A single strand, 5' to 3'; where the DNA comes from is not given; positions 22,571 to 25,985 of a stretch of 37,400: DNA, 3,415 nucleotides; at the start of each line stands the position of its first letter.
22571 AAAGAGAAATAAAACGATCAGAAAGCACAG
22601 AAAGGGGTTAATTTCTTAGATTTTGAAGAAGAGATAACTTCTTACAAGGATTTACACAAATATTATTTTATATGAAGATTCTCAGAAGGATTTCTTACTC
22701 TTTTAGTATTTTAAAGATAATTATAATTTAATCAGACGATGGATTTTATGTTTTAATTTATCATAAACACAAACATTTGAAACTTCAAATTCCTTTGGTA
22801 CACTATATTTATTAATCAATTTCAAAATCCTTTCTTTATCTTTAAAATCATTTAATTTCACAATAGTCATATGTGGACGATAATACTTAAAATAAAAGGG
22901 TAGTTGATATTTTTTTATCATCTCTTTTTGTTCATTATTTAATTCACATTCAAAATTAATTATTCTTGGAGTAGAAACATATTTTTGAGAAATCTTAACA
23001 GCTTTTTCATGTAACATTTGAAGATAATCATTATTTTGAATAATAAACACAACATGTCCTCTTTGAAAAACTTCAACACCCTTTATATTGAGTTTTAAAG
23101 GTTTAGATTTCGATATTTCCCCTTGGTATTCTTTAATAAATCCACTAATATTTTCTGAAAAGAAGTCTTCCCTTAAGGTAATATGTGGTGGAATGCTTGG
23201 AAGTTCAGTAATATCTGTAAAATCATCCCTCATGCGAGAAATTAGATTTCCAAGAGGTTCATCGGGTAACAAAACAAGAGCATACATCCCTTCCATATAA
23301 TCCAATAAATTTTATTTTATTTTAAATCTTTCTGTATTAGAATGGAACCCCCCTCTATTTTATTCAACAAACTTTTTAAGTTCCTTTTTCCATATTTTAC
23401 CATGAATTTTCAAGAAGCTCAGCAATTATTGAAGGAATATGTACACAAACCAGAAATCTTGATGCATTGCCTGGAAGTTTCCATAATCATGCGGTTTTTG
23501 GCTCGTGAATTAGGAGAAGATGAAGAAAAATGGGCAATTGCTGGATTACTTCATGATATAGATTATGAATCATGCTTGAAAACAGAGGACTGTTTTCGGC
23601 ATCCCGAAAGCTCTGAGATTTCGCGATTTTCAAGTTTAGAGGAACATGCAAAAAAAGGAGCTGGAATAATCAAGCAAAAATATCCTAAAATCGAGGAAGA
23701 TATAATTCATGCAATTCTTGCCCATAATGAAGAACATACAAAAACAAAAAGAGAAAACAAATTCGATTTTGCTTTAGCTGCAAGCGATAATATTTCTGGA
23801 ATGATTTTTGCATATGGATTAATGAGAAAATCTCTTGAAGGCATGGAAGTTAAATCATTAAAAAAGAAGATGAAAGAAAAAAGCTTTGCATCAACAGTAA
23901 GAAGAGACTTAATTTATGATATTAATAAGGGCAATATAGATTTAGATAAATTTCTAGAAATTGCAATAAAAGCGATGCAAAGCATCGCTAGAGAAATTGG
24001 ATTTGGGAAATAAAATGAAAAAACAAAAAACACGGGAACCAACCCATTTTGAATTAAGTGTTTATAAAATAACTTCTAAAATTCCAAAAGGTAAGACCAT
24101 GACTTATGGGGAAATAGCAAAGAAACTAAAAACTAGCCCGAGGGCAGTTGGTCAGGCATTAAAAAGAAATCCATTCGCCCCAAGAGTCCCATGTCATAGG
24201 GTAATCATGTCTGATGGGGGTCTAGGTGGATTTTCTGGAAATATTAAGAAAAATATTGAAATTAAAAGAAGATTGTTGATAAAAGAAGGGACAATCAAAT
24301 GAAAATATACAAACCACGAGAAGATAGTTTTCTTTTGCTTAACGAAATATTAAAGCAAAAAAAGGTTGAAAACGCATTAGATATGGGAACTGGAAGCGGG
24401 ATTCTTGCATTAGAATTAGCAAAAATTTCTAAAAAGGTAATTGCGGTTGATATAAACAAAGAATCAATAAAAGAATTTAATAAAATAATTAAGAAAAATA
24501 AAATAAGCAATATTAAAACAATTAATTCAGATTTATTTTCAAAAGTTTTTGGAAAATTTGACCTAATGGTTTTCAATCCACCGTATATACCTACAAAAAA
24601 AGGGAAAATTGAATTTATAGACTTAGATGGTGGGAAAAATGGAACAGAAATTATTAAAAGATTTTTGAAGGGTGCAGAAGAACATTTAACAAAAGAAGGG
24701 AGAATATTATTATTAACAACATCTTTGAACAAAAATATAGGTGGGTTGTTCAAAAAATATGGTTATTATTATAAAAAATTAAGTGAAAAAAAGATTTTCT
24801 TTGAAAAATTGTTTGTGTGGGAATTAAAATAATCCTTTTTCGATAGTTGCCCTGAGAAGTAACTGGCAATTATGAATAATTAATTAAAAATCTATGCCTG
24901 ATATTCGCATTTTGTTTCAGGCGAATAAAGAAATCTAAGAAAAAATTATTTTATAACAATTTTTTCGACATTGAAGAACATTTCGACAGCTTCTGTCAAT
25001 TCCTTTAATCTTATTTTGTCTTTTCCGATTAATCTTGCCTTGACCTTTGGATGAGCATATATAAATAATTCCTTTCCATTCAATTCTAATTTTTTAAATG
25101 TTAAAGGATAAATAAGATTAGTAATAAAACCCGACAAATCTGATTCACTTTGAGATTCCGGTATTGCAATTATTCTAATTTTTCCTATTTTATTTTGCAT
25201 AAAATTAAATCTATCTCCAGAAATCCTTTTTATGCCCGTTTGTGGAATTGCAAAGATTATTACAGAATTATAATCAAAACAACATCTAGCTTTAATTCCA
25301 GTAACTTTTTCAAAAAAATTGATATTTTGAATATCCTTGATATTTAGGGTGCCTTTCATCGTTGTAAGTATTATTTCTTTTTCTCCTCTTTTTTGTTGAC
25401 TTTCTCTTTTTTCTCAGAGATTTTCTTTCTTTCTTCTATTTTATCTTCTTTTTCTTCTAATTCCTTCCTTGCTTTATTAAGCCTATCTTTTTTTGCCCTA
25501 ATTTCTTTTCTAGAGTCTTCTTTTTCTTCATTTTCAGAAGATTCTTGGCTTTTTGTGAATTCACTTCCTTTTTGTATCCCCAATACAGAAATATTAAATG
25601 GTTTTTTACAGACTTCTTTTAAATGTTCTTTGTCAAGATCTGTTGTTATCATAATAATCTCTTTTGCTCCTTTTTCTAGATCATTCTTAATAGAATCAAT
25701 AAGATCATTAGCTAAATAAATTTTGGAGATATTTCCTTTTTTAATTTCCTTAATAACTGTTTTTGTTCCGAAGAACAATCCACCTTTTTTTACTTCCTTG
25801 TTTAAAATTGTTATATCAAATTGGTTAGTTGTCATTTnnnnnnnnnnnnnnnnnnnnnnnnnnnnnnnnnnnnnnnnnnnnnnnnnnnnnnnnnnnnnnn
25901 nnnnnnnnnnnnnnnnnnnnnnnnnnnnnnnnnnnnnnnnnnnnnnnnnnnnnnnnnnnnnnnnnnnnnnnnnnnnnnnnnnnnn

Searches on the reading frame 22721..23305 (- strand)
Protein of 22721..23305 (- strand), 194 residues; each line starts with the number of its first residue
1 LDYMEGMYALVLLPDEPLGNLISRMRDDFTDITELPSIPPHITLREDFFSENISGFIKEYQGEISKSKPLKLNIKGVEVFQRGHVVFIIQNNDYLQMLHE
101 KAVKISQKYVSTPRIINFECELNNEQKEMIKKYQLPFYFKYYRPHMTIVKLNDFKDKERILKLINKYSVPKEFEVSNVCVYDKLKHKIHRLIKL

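Call 8: search_protein_families(library=pfam, proteins=[window:22721-23305:-], max_evalue=0.001)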
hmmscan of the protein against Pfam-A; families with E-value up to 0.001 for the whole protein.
window:22721-23305:- (194 aa): 3 families
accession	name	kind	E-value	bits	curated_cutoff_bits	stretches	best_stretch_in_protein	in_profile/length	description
PF13563.12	2_5_RNA_ligase2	-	1.2e-14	55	27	1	14-185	1-150/152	2'-5' RNA ligase superfamily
PF02834.22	LigT_PEase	-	5.8e-08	33.2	23.3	1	16-86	5-86/87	LigT like Phosphoesterase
PF10469.15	AKAP7_NLS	-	4.1e-05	24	24.4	1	61-174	73-164/208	AKAP7 2'5' RNA ligase-like domain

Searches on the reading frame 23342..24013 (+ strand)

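Call 8: search_protein_families(library=pfam, proteins=[window:23342-24013:+], max_evalue=0.001)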
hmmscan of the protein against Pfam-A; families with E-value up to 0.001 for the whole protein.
window:23342-24013:+ (223 aa): 2 families
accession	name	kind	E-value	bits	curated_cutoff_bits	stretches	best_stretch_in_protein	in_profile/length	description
PF01966.28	HD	-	2.4e-13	50.8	22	1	41-139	3-101/116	HD domain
PF08668.18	HDOD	-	0.00021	21.3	22.9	1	31-73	87-130/196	HDOD domain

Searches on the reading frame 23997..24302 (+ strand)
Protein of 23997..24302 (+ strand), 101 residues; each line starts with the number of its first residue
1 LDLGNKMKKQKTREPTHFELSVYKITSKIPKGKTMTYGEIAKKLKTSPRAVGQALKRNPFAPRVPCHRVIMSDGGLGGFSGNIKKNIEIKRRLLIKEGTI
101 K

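Call 8: search_protein_families(library=pfam, proteins=[window:23997-24302:+], max_evalue=0.001)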
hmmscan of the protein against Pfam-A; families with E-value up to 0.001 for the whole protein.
window:23997-24302:+ (101 aa): 1 family
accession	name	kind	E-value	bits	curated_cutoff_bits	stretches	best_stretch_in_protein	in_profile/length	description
PF01035.26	DNA_binding_1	-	4.4e-28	97.4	27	1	18-98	2-80/81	6-O-methylguanine DNA methyltransferase, DNA binding domain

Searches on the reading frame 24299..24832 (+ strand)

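Call 8: search_protein_families(library=pfam, proteins=[window:24299-24832:+], max_evalue=0.001)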
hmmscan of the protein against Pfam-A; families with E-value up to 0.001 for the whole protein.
window:24299-24832:+ (177 aa): 18 families
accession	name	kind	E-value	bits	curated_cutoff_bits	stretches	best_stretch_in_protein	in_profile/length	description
PF05175.20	MTS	-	6.3e-19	68.7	23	1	13-142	22-142/170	Methyltransferase small domain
PF13847.12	Methyltransf_31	-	1.6e-11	44.5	27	1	22-142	3-113/145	Methyltransferase domain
PF06325.19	PrmA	-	4.9e-09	36.5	22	1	14-93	155-233/296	Ribosomal protein L11 methyltransferase (PrmA)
PF13649.12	Methyltransf_25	-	4.4e-08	34.1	27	1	27-92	2-70/97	Methyltransferase domain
PF03848.20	TehB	-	1.2e-06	28.6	20.4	1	22-84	30-92/193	Tellurite resistance protein TehB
PF00398.26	RrnaAD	-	1.4e-06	28.1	24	1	13-138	18-133/263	Ribosomal RNA adenine dimethylase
PF02086.21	MethyltransfD12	-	2.1e-06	28.1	22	1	15-78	13-76/253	D12 class N6 adenine-specific DNA methyltransferase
PF13489.12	Methyltransf_23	-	2.3e-06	27.9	27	1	14-91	13-86/164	Methyltransferase domain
PF02390.23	Methyltransf_4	-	2.3e-06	27.6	24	1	26-83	5-67/173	Putative methyltransferase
PF02475.24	TRM5-TYW2_MTfase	-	2.6e-06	27.9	28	1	21-79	35-96/164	TRM5/TYW2 methyltransferase domain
PF08241.18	Methyltransf_11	-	6e-06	27.3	21.2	1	27-90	1-64/95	Methyltransferase domain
PF07669.17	Eco57I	-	1.7e-05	25.4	25.3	1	49-142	31-136/171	Eco57I restriction-modification methylase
PF05958.17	tRNA_U5-meth_tr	-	2.5e-05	23.9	23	1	17-75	197-254/357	tRNA (Uracil-5-)-methyltransferase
PF03602.21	Cons_hypoth95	-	3e-05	24.2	24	1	19-97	37-124/182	Conserved hypothetical protein 95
PF01135.25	PCMT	-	8.4e-05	22.9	20.3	1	15-78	66-132/210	Protein-L-isoaspartate(D-aspartate) O-methyltransferase (PCMT)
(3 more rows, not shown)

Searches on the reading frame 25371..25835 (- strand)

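Call 14: search_protein_families(library=pfam, proteins=[window:25371-25835:-], max_evalue=0.001)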
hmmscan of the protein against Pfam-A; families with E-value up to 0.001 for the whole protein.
window:25371-25835:- (154 aa): 1 family
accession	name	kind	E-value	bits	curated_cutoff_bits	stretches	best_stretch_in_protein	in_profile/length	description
PF01248.31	Ribosomal_L7Ae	-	1.3e-06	28.4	22.1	1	11-91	7-89/95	Ribosomal protein L7Ae/L30e/S12e/Gadd45 family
